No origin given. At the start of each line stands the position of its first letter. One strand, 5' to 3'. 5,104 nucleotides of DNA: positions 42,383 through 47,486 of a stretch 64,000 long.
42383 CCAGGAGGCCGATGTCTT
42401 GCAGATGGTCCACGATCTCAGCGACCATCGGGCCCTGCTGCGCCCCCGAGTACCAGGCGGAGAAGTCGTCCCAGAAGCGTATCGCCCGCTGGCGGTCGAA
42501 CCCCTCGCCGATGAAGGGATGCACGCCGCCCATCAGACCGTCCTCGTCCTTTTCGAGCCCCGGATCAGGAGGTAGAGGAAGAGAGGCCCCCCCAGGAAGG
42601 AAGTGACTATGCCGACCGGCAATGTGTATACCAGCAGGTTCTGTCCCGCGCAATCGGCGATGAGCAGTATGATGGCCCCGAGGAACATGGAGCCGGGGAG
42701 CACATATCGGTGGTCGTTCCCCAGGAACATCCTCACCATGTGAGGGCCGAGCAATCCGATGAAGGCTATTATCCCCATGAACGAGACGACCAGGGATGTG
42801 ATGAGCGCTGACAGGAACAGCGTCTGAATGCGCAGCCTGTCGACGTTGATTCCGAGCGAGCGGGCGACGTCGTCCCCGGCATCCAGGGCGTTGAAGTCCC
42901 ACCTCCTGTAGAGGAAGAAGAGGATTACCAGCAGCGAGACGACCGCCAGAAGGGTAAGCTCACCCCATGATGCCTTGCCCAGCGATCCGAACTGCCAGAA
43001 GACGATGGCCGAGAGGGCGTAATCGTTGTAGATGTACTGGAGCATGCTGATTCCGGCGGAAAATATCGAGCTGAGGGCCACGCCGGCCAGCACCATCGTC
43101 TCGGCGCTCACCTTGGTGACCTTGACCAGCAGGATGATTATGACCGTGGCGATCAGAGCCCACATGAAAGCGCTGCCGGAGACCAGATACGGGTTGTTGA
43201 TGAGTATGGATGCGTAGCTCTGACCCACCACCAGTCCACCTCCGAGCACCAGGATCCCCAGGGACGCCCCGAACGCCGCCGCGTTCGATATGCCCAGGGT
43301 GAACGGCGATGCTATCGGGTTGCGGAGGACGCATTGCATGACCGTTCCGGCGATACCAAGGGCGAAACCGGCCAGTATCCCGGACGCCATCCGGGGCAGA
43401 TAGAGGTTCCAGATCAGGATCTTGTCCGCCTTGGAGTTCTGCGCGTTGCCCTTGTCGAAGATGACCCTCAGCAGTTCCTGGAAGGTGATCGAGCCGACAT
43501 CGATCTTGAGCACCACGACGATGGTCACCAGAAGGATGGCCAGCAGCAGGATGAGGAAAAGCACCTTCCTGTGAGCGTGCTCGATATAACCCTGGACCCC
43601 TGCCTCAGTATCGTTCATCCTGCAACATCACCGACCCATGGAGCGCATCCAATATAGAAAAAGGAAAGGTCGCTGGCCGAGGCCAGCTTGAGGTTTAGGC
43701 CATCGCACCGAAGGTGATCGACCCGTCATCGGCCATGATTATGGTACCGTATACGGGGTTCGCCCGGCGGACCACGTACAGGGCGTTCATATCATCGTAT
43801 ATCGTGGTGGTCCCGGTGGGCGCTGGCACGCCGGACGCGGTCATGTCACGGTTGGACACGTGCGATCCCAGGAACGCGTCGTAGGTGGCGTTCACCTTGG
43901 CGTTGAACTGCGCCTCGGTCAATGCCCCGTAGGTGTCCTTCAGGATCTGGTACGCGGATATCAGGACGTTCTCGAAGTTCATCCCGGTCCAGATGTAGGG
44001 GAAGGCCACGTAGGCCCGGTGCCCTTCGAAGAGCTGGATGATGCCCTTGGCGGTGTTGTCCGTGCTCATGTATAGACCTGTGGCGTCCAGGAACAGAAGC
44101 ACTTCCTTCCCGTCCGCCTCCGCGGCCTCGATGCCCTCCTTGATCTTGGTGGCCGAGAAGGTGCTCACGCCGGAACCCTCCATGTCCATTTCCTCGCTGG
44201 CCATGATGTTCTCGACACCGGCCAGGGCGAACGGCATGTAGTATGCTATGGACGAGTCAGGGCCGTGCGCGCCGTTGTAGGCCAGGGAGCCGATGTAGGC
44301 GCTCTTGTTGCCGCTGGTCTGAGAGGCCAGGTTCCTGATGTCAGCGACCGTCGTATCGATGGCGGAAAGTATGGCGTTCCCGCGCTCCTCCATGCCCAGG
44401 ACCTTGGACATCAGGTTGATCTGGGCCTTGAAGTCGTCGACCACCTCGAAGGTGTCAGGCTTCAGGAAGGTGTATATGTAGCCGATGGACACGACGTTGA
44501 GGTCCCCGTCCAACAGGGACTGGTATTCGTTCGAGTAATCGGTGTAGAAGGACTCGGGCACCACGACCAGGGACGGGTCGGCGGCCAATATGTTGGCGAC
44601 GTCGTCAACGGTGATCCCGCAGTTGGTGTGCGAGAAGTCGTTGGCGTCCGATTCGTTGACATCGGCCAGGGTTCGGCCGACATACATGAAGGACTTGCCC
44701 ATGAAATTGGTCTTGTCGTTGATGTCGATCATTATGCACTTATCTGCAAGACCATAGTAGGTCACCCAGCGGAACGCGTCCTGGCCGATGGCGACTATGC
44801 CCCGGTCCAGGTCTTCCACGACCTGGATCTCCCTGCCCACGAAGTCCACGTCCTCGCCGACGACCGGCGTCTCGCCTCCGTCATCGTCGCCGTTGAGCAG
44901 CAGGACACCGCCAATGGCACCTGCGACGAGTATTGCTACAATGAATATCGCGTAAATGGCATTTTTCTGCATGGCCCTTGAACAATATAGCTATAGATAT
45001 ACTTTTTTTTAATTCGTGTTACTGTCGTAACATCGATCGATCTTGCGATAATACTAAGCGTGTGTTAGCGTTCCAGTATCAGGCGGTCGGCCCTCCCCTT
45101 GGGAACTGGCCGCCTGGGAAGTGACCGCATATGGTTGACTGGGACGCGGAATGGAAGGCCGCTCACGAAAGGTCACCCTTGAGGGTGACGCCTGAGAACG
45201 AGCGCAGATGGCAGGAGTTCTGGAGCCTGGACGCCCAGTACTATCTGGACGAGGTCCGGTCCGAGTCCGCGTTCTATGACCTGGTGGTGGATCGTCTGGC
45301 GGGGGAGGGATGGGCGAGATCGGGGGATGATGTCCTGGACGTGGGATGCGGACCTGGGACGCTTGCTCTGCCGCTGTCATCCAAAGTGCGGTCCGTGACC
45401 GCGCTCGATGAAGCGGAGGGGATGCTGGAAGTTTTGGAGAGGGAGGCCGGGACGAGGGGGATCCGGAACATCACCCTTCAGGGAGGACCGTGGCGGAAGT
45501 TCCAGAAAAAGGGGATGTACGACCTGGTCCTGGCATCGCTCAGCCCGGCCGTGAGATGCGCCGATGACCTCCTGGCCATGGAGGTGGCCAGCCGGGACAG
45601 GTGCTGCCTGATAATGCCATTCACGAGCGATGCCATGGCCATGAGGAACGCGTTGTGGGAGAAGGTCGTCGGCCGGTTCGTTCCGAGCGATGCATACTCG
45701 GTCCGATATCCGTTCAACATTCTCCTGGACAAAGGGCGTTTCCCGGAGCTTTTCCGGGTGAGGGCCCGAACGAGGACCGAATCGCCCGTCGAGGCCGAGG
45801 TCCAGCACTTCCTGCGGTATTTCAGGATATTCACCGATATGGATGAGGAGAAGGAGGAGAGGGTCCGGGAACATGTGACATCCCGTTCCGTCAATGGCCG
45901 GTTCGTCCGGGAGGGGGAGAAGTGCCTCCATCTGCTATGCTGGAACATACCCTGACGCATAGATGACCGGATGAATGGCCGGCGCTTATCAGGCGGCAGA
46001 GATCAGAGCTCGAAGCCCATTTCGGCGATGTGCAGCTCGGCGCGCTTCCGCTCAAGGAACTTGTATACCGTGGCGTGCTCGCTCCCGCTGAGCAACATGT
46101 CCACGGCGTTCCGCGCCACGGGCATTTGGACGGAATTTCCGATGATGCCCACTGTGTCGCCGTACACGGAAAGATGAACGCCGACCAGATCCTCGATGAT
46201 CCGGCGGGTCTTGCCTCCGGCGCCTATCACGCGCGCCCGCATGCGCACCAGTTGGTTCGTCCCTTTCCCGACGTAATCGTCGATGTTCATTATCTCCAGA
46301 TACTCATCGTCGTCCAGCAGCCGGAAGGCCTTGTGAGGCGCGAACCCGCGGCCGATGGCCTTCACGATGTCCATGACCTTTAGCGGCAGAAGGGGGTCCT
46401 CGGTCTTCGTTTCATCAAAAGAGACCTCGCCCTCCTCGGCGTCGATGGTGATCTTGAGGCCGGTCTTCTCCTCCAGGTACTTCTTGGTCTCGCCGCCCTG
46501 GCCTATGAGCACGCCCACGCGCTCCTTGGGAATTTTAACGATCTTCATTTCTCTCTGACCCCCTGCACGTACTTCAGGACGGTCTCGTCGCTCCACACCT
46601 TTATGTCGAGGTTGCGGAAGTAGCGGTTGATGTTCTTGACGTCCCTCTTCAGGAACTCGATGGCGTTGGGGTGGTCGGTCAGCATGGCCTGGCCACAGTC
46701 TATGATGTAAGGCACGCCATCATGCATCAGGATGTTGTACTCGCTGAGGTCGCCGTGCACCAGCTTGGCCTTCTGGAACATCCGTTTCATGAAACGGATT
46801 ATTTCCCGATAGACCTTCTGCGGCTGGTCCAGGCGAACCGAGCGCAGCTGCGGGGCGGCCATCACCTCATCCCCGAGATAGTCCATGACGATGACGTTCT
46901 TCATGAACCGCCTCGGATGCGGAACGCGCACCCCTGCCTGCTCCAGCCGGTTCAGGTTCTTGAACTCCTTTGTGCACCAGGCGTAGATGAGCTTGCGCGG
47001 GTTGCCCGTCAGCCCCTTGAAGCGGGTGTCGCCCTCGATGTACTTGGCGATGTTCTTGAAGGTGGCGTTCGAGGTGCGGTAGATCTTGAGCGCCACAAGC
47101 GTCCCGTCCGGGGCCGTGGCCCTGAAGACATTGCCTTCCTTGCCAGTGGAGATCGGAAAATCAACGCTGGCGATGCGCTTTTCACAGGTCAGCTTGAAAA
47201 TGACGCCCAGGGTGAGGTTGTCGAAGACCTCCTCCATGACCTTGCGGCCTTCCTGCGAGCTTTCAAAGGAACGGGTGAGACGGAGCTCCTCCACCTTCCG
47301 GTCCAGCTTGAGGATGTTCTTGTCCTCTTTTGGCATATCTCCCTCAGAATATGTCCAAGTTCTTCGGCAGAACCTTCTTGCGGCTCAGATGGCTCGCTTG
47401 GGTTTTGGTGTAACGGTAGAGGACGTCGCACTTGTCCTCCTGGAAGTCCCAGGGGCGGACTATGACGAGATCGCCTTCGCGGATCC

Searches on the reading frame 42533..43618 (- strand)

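Call 45: search_protein_families(library=pfam, proteins=[window:42533-43618:-], max_evalue=0.001)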
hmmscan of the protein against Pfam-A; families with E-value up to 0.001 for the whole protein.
window:42533-43618:- (361 aa): 2 families
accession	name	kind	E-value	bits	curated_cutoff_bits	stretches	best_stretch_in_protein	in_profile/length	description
PF01032.23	FecCD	-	1.5e-82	277.6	26.5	1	29-353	2-311/311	FecCD transport family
PF00950.22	ABC-3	-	4.6e-08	33.3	20.1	1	79-306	7-213/258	ABC 3 transport family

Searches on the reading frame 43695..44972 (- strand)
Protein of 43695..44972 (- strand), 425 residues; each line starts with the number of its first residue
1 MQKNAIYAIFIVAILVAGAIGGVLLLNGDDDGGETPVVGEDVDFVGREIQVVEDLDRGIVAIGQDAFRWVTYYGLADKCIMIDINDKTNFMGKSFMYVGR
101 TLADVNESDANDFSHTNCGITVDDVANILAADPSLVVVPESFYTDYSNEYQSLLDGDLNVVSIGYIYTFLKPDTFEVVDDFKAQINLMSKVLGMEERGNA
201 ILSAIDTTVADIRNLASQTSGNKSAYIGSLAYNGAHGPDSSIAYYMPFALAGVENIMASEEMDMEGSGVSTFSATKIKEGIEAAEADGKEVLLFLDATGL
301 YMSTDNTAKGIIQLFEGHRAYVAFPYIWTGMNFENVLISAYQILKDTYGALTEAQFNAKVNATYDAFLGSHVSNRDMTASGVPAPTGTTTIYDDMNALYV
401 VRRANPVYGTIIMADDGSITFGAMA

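Call 45: search_protein_families(library=pfam, proteins=[window:43695-44972:-], max_evalue=0.001)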
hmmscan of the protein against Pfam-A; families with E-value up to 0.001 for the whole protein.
window:43695-44972:- (425 aa): 1 family
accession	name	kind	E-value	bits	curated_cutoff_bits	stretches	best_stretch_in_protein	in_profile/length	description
PF01497.23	Peripla_BP_2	-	4.5e-05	23.4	27.5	1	127-261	53-175/235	Periplasmic binding protein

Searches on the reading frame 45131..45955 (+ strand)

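Call 45: search_protein_families(library=pfam, proteins=[window:45131-45955:+], max_evalue=0.001)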
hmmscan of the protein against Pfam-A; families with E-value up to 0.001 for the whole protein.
window:45131-45955:+ (274 aa): 5 families
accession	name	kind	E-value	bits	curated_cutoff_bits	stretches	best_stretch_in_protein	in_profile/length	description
PF13649.12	Methyltransf_25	-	4.5e-11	43.7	27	1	68-138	1-73/97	Methyltransferase domain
PF13847.12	Methyltransf_31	-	4.2e-08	33.4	27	1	63-137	2-82/145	Methyltransferase domain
PF08241.18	Methyltransf_11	-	1.1e-05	26.4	21.2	1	69-136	1-67/95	Methyltransferase domain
PF13489.12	Methyltransf_23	-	0.00033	20.9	27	1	50-101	10-59/164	Methyltransferase domain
PF08242.18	Methyltransf_12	-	0.00085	20.5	30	0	69-136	1-72/98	Methyltransferase domain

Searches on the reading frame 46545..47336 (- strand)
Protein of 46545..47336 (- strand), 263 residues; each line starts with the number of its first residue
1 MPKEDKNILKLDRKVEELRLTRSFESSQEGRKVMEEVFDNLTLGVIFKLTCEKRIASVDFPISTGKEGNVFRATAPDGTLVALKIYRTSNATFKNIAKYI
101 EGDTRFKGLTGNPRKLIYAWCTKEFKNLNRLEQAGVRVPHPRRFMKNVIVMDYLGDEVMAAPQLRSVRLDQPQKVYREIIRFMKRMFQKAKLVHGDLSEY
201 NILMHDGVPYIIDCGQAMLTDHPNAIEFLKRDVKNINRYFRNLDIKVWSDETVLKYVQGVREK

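Call 45: search_protein_families(library=pfam, proteins=[window:46545-47336:-], max_evalue=0.001)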
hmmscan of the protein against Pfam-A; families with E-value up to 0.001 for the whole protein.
window:46545-47336:- (263 aa): 5 families
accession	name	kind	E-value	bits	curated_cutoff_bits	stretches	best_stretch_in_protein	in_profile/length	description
PF01163.29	RIO1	-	3.5e-63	213.1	22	1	69-246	1-180/187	RIO domain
PF03109.22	ABC1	-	5.3e-07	29.5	22.9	1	132-217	128-214/244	ABC1 atypical kinase-like domain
PF01636.29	APH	-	3.6e-05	24.1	23.2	1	120-221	99-201/239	Phosphotransferase enzyme family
PF00069.31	Pkinase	-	0.00017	21.5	31.7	0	148-224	74-152/263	Protein kinase domain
PF19974.5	TCAD9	-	0.00065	19.4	40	1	137-213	276-320/429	Ternary complex associated domain 9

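Call 46: list_cluster_members(proteins=[window:46545-47336:-, window:42533-43618:-, window:6198-9092:-, window:3218-4930:+, window:1970-3217:+, window:22849-24558:-, window:21120-22475:-, window:27373-29808:-, window:9246-10403:-, window:10460-11692:-])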
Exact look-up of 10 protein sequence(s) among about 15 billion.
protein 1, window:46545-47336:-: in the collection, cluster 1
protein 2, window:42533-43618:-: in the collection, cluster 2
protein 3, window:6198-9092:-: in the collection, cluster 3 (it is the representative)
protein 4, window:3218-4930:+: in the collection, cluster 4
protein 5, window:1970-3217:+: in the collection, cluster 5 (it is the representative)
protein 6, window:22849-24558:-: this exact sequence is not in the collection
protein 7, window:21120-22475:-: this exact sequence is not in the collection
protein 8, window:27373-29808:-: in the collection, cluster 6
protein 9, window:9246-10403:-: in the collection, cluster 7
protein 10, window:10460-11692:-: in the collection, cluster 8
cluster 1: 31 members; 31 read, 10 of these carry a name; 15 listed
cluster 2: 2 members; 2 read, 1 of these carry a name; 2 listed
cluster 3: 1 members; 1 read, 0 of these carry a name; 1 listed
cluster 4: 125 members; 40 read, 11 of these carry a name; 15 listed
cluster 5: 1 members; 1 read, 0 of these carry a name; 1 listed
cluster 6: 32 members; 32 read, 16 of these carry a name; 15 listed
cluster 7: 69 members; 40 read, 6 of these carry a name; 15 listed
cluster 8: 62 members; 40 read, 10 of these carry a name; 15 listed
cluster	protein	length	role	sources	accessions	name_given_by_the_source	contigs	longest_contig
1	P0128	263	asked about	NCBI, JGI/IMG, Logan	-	RIO kinase 1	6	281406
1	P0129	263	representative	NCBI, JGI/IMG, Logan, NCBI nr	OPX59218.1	MAG: RIO-type serine/threonine-protein kinase Rio1 [Methanomassiliicoccales archaeon ...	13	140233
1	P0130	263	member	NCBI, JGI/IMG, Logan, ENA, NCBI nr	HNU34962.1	MAG TPA: serine protein kinase RIO [Methanomassiliicoccales archaeon] | serine protein kinase RIO [Methanomassiliicoccales archaeon]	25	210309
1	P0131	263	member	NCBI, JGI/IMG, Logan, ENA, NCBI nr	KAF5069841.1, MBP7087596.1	RIO1 family protein [anaerobic digester metagenome] | RIO kinase 1 | serine protein kinase RIO [Methanomassiliicoccales archaeon]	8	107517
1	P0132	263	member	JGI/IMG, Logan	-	RIO kinase 1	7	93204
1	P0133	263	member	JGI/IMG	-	RIO kinase 1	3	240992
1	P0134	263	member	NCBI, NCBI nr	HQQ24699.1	MAG TPA: serine protein kinase RIO [Methanomassiliicoccales archaeon] | serine protein kinase RIO [Methanomassiliicoccales archaeon]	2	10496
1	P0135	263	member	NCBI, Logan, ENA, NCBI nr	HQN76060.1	MAG TPA: serine protein kinase RIO [Methanomassiliicoccales archaeon] | serine protein kinase RIO [Methanomassiliicoccales archaeon]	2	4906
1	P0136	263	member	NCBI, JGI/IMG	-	RIO kinase 1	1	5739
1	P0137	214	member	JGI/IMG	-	RIO kinase 1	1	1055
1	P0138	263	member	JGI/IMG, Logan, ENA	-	-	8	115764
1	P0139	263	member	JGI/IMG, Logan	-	-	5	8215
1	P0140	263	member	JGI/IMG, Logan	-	-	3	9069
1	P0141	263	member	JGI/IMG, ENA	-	-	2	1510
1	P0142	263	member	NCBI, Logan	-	-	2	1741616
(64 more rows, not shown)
